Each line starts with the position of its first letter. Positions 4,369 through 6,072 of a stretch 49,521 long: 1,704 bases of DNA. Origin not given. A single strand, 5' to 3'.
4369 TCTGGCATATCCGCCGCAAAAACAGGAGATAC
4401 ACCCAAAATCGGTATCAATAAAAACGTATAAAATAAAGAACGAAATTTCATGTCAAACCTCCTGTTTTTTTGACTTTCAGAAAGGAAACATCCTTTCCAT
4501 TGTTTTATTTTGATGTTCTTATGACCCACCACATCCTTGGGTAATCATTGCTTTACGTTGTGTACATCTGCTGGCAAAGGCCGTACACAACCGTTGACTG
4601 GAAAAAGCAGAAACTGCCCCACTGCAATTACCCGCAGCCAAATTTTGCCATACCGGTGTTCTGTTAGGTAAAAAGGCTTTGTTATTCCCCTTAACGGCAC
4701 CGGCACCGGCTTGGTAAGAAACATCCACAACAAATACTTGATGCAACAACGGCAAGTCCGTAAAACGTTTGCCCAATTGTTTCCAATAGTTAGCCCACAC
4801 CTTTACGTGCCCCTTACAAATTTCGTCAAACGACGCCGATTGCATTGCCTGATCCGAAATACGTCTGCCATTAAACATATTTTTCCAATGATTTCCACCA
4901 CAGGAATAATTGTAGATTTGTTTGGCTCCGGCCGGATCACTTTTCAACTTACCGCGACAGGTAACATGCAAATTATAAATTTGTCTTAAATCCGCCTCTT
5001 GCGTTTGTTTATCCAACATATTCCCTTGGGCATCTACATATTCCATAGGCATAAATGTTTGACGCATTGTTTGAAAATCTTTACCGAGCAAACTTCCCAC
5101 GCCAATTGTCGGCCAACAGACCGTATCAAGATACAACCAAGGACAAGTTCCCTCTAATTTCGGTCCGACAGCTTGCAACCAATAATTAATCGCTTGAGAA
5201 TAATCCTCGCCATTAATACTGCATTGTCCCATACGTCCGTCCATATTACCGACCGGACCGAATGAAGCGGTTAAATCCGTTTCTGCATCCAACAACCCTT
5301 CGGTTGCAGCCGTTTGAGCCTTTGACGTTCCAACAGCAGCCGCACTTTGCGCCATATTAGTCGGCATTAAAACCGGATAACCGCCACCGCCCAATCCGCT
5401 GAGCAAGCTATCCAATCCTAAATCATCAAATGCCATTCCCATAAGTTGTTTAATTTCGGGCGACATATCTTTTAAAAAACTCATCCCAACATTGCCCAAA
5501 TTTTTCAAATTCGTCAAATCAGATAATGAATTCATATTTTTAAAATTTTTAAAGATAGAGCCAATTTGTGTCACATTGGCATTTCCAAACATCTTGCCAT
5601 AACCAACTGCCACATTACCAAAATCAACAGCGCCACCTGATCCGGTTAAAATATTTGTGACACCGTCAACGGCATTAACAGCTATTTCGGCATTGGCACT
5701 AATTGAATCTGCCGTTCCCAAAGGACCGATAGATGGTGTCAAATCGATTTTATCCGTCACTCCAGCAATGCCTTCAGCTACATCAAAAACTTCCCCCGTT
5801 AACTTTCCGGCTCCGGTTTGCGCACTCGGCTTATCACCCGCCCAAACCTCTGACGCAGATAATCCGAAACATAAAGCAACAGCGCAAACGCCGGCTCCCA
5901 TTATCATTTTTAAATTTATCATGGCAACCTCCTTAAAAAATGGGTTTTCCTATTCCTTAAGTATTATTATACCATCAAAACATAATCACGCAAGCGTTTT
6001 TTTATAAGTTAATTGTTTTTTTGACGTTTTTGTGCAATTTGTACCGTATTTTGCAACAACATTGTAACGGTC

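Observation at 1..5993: Operon of six signal-peptide proteins led by a secreted GH24 muramidase: candidate uncharacterised envelope/surface system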

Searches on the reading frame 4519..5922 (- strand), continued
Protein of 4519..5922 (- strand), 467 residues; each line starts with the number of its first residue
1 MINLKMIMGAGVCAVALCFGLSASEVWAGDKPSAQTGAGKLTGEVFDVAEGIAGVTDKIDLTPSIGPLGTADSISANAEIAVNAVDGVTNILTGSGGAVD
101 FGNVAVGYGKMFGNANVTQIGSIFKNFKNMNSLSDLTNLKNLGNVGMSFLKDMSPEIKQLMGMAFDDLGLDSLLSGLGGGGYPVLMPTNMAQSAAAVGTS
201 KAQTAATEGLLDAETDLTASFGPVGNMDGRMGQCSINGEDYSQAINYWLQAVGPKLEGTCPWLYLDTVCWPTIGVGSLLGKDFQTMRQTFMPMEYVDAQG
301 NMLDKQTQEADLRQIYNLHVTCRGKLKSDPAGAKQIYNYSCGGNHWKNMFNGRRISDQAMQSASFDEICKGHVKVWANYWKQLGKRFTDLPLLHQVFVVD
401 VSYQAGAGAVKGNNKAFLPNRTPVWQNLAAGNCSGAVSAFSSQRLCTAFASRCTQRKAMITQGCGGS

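Call 101: find_encoding_contigs(protein=P0067, flank=10000, max_places=2)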
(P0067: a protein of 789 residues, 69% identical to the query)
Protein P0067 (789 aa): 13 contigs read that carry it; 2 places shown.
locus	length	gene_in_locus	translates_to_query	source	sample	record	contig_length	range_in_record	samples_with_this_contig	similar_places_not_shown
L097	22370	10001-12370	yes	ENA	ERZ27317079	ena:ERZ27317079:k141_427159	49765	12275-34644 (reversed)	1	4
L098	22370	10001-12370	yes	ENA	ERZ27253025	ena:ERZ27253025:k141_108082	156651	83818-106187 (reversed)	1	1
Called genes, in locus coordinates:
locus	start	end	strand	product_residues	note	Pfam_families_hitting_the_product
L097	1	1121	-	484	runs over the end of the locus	-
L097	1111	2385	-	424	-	PF06864:PAP_PilO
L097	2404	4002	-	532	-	PF00263:Secretin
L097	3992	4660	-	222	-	PF10671:TcpQ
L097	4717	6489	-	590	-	-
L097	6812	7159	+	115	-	PF04956:TrbC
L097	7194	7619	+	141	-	PF04956:TrbC (weak)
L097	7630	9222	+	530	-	PF04956:TrbC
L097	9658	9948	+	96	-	-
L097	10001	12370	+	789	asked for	PF03135:CagE_TrbE_VirB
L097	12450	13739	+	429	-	-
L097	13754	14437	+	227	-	-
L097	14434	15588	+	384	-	-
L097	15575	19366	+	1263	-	-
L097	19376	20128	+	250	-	PF04335:VirB8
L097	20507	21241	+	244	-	PF04335:VirB8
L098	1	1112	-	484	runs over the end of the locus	-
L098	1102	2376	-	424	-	PF06864:PAP_PilO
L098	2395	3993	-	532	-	PF00263:Secretin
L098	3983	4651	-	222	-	PF10671:TcpQ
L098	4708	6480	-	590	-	-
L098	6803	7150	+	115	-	PF04956:TrbC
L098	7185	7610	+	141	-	PF04956:TrbC (weak)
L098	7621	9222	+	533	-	PF04956:TrbC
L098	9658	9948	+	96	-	-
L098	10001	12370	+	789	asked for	PF03135:CagE_TrbE_VirB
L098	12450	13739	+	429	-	-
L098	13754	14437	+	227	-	-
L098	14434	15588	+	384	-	-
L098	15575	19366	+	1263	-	-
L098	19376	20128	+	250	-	PF04335:VirB8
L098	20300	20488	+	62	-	-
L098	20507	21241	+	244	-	PF04335:VirB8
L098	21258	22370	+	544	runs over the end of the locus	PF03524:CagX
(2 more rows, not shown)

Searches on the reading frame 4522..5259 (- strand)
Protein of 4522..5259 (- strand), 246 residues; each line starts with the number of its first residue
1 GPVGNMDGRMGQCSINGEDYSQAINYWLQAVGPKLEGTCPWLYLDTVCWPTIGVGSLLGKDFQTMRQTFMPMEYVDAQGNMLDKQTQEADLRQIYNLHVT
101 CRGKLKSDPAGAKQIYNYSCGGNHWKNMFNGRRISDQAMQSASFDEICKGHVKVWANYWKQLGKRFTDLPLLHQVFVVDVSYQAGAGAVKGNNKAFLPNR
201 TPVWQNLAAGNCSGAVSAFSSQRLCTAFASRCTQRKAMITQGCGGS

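Call 82: search_solved_structures(query=window:4522-5259:-, max_evalue=10, show_alignments=2)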
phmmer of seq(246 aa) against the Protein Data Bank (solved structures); distinct sequences matched with E-value up to 10: 10.
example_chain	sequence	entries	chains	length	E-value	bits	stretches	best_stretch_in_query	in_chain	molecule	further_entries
5ztx_A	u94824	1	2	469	0.27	13.8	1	165-222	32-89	transaminase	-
3nui_A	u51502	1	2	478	0.27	13.7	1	165-222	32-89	Pyruvate transaminase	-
4e3q_A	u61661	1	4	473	0.28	13.7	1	165-222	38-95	Pyruvate transaminase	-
6bt4_A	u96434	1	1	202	0.37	13.3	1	160-197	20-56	S-layer protein sap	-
4arp_A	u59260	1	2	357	1.8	11.1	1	161-221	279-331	PESTICIN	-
4aqn_A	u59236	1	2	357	1.8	11.1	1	161-221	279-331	PESTICIN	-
4arl_A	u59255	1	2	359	1.8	11.1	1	161-221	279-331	PESTICIN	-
4arm_A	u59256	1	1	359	1.8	11.1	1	161-221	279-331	PESTICIN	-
4arm_B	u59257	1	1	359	1.8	11.1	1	161-221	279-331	PESTICIN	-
4epf_A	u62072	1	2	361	1.8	11.1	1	161-221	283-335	Pesticin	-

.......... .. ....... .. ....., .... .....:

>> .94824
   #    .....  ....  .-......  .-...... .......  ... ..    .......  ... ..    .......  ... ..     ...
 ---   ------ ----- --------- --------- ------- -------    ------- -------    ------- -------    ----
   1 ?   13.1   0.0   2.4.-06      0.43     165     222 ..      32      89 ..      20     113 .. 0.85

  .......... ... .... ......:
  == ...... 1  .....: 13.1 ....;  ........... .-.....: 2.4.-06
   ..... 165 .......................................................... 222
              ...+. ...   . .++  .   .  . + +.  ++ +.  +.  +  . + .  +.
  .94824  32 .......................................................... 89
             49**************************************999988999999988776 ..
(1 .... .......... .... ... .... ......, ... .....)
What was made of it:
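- On GH24 / T4-type lysozyme: No significant PDB sequence hit (call 82).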
